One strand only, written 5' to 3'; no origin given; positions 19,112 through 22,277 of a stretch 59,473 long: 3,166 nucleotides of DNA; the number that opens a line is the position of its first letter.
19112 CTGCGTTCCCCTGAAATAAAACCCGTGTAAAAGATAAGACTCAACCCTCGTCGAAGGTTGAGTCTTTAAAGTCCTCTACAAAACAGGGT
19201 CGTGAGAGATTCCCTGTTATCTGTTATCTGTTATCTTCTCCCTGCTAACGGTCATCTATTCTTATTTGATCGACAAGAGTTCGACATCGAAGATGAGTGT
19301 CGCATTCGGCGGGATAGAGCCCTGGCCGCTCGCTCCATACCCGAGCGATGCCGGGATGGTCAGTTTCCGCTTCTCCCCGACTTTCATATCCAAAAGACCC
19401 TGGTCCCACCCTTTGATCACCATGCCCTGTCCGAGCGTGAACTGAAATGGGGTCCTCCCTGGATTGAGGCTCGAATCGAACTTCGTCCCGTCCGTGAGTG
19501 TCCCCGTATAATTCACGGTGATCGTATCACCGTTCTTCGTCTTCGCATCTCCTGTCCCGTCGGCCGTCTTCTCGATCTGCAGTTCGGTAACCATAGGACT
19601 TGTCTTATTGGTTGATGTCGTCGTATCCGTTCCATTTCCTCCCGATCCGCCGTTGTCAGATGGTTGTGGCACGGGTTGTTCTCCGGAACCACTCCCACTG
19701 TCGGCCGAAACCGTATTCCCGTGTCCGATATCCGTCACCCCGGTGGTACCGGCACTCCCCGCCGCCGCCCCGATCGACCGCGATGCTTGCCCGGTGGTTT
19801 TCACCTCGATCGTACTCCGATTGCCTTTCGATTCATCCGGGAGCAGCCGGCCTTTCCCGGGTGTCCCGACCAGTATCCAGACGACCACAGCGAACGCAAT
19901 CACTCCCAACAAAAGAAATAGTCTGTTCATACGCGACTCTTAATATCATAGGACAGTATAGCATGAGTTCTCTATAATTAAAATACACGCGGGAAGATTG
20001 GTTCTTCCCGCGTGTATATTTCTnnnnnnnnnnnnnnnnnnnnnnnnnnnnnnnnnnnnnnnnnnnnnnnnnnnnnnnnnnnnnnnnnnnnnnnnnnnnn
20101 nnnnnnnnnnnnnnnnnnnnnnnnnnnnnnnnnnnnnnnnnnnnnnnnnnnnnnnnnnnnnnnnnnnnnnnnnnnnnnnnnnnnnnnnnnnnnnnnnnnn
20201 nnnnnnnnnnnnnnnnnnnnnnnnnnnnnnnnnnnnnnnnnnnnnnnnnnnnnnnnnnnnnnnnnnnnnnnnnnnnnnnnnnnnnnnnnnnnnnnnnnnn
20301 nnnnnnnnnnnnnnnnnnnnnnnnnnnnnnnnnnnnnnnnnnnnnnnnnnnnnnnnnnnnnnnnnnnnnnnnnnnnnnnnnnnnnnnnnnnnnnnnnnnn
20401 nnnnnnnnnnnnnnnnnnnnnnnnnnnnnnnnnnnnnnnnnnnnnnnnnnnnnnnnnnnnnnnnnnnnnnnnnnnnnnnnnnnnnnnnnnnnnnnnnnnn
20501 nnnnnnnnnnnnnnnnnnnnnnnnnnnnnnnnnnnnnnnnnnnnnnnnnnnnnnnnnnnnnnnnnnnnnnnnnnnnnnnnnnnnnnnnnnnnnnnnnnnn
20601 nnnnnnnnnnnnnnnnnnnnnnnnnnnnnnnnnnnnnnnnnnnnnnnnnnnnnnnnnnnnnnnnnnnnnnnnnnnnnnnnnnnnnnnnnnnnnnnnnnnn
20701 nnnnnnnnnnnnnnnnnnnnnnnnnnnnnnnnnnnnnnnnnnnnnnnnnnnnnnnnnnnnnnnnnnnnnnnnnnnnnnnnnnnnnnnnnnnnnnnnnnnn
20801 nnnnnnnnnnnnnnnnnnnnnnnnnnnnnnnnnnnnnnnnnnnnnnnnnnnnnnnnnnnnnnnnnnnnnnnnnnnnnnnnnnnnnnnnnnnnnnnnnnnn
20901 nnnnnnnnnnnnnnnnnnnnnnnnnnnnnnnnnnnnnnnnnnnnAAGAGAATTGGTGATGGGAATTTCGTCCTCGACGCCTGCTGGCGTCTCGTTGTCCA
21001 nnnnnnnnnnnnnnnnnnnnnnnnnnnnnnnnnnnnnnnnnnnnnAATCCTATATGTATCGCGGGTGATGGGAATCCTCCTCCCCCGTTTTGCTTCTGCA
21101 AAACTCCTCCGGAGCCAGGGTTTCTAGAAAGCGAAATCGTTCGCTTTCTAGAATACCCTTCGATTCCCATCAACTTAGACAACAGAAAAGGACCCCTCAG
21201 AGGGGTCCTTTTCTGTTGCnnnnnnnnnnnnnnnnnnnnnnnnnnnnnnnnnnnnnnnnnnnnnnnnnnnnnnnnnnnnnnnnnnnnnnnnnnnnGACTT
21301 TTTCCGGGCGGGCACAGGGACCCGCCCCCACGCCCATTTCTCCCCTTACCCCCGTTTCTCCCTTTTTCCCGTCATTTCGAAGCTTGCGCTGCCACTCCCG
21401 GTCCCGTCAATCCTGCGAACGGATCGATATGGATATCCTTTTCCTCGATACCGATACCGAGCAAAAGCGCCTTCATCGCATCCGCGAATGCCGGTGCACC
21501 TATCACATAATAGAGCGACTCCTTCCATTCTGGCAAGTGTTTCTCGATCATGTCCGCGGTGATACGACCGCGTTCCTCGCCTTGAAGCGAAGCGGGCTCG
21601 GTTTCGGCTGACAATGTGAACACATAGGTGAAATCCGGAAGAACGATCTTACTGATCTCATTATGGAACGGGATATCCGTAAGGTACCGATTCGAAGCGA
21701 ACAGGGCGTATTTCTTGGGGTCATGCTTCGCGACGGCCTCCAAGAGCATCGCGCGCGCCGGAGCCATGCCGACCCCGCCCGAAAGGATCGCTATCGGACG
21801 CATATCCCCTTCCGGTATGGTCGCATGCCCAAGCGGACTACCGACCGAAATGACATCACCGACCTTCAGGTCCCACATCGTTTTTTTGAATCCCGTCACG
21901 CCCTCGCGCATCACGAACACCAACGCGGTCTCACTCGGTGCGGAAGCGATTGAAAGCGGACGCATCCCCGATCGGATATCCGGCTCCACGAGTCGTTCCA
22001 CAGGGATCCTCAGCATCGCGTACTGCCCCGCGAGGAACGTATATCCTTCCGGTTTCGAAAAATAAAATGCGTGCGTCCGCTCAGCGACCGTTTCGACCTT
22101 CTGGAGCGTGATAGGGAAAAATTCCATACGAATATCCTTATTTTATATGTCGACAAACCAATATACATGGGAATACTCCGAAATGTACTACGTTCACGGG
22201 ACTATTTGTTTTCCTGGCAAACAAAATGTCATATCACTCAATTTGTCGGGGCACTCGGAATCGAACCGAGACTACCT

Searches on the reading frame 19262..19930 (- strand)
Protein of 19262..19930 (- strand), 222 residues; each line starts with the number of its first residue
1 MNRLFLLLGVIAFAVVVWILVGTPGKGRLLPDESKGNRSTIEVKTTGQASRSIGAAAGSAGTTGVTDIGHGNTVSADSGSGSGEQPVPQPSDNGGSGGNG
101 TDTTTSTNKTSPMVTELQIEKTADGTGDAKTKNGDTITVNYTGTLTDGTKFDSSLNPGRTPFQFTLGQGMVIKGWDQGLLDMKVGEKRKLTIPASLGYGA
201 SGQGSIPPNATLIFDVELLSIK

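Call 7: search_protein_families(library=pfam, proteins=[window:19262-19930:-], max_evalue=0.01)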
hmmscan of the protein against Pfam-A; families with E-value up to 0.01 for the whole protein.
window:19262-19930:- (222 aa): 1 family
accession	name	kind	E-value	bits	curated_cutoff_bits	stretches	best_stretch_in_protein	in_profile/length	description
PF00254.34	FKBP_C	-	4.8e-36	123.4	21.1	1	128-219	2-94/94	FKBP-type peptidyl-prolyl cis-trans isomerase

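Call 31: find_encoding_contigs(protein=window:19262-19930:-, flank=10000, max_places=10)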
Protein window:19262-19930:- (222 aa): 19 contigs read that carry it; 3 places shown.
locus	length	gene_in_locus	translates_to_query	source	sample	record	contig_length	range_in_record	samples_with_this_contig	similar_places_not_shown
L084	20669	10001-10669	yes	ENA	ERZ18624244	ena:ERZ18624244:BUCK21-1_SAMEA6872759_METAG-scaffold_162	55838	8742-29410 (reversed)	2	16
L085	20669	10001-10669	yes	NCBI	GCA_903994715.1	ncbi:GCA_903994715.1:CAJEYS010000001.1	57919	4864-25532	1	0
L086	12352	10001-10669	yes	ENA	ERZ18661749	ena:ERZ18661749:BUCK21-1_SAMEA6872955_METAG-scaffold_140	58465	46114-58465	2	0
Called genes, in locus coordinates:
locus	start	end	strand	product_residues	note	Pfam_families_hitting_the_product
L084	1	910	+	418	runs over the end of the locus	PF08529:NusA_N, PF00575:S1 (weak), PF13184:KH_NusA_1st, PF26594:KH_NusA_2nd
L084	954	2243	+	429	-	PF05697:Trigger_N, PF00254:FKBP_C, PF05698:Trigger_C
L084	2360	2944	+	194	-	PF00574:CLP_protease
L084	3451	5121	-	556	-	PF01676:Metalloenzyme, PF06415:iPGM_N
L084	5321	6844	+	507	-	PF12072:RNase_Y_N, PF00013:KH_1, PF08668:HDOD (faint), PF01966:HD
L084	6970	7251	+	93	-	PF18291:HU-HIG, PF00216:Bac_DNA_binding, PF18175:HU-CCDC81_bac_2 (weak)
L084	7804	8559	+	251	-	PF00175:NAD_binding_1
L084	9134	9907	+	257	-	-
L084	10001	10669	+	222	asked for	PF00254:FKBP_C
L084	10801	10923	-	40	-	-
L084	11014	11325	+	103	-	PF22600:MTPAP-like_central (weak), PF01909:NTP_transf_2, PF18765:Polbeta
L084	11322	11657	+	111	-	PF01934:HepT-like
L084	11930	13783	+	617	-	-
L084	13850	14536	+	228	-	PF18933:PsbP_2 (faint)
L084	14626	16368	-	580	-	PF07973:tRNA_SAD, PF00587:tRNA-synt_2b, PF03129:HGTP_anticodon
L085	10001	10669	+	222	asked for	PF00254:FKBP_C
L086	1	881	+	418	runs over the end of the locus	PF08529:NusA_N, PF00575:S1 (weak), PF13184:KH_NusA_1st, PF26594:KH_NusA_2nd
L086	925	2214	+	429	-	PF05697:Trigger_N, PF00254:FKBP_C, PF05698:Trigger_C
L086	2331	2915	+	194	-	PF00574:CLP_protease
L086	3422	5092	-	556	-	PF01676:Metalloenzyme, PF06415:iPGM_N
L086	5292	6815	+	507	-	PF12072:RNase_Y_N, PF00013:KH_1, PF08668:HDOD (faint), PF01966:HD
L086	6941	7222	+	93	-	PF18291:HU-HIG, PF00216:Bac_DNA_binding, PF18175:HU-CCDC81_bac_2 (weak)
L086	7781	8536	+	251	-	PF00175:NAD_binding_1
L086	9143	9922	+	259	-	-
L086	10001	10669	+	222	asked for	PF00254:FKBP_C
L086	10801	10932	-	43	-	-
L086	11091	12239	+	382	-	PF01637:ATPase_2 (faint), PF13173:AAA_14, PF13401:AAA_22 (faint), PF13635:DUF4143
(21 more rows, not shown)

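Call 40: find_homologous_proteins(query=L086:11091-12239:+, max_evalue=1e-30)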
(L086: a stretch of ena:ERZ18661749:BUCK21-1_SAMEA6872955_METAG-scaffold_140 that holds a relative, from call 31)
Query L086:11091-12239:+ (382 aa): 7953 proteins with E <= 1e-30 among 8000 candidates; the best 120 are listed.
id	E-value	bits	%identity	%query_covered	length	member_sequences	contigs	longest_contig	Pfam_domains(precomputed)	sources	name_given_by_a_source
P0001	3.7e-237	804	97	100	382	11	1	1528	PF13173.13,PF13635.13,PF13401.13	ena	-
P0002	3.0e-196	670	81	99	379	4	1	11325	PF13173.13,PF13635.13,PF13401.13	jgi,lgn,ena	-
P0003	2.5e-192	657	80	99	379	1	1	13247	PF13173.13,PF08279.19,PF13635.13,PF13401.13,PF01637.25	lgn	-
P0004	8.3e-191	652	79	99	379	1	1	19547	PF13173.13,PF13635.13,PF13401.13,PF01637.25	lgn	-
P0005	2.4e-190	650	79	99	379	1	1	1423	PF13173.13,PF13635.13,PF01637.25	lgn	-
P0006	2.8e-190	650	79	99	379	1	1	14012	PF13173.13,PF13635.13,PF13401.13,PF01637.25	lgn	-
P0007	7.0e-190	649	79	99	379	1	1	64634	PF13173.13,PF13635.13,PF13401.13,PF01637.25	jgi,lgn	jgi:predicted AAA+ superfamily ATPase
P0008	2.3e-189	647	78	99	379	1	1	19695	PF13173.13,PF13635.13,PF13401.13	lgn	-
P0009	1.6e-187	641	78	99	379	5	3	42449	PF13173.13,PF13635.13,PF13401.13,PF01637.25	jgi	jgi:predicted AAA+ superfamily ATPase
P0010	4.0e-187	640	78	99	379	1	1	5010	PF13173.13,PF13635.13,PF13401.13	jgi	jgi:predicted AAA+ superfamily ATPase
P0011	1.2e-186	638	81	95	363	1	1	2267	PF13173.13,PF13635.13,PF13401.13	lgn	-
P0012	2.5e-184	631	77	99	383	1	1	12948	PF13173.13,PF08279.19,PF13635.13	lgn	-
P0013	1.5e-181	621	76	99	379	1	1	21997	PF13173.13,PF13635.13,PF13401.13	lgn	-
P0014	1.3e-180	618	76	99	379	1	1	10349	PF13173.13,PF13635.13,PF13401.13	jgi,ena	-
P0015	4.2e-180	617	74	99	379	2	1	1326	PF13173.13,PF13635.13,PF13401.13,PF01637.25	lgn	-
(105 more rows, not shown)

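Call 41: find_encoding_contigs(protein=P0001, flank=10000, max_places=10)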
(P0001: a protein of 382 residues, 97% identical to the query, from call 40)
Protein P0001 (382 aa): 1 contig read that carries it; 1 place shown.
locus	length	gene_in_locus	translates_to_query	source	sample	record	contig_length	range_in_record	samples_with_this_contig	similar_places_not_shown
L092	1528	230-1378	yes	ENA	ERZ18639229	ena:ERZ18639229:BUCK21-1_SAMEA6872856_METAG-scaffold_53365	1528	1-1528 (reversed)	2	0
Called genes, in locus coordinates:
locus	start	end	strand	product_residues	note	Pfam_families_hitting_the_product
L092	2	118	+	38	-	?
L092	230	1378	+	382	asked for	PF13173:AAA_14, PF13401:AAA_22 (faint), PF13635:DUF4143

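Call 42: find_encoding_contigs(protein=P0002, flank=6000, max_places=6)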
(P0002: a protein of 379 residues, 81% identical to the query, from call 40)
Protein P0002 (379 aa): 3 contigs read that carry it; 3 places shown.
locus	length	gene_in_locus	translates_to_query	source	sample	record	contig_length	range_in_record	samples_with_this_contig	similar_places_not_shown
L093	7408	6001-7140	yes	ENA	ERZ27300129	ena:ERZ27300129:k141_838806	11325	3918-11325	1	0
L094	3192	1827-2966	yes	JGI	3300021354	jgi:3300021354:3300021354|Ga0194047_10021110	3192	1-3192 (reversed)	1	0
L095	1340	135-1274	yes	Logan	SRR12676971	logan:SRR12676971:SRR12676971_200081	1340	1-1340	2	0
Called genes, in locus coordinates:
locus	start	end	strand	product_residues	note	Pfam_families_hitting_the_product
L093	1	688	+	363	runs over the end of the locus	PF13439:Glyco_transf_4, PF20706:GT4-conflict, PF00534:Glycos_transf_1, PF13692:Glyco_trans_1_4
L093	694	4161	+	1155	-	-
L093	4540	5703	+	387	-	PF01637:ATPase_2 (weak), PF20720:nSTAND3 (faint), PF13173:AAA_14, PF13401:AAA_22 (faint), PF08279:HTH_11 (faint), PF13635:DUF4143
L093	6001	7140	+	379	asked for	PF13173:AAA_14, PF13401:AAA_22 (faint), PF13635:DUF4143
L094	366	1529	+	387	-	PF01637:ATPase_2 (weak), PF20720:nSTAND3 (faint), PF13173:AAA_14, PF13401:AAA_22 (faint), PF08279:HTH_11 (faint), PF13635:DUF4143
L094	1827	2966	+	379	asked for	PF13173:AAA_14, PF13401:AAA_22 (faint), PF13635:DUF4143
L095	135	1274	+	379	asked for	PF13173:AAA_14, PF13401:AAA_22 (faint), PF13635:DUF4143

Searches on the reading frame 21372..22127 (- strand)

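Call 7: search_protein_families(library=pfam, proteins=[window:21372-22127:-], max_evalue=0.01)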
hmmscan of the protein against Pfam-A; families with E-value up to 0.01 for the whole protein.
window:21372-22127:- (251 aa): 2 families
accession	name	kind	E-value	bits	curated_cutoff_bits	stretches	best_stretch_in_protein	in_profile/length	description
PF00175.26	NAD_binding_1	-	7.6e-12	46.3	22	1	115-219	2-108/109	Oxidoreductase NAD-binding domain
PF00970.30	FAD_binding_6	-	0.0027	18.5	21.1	1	6-102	2-97/99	Oxidoreductase FAD-binding domain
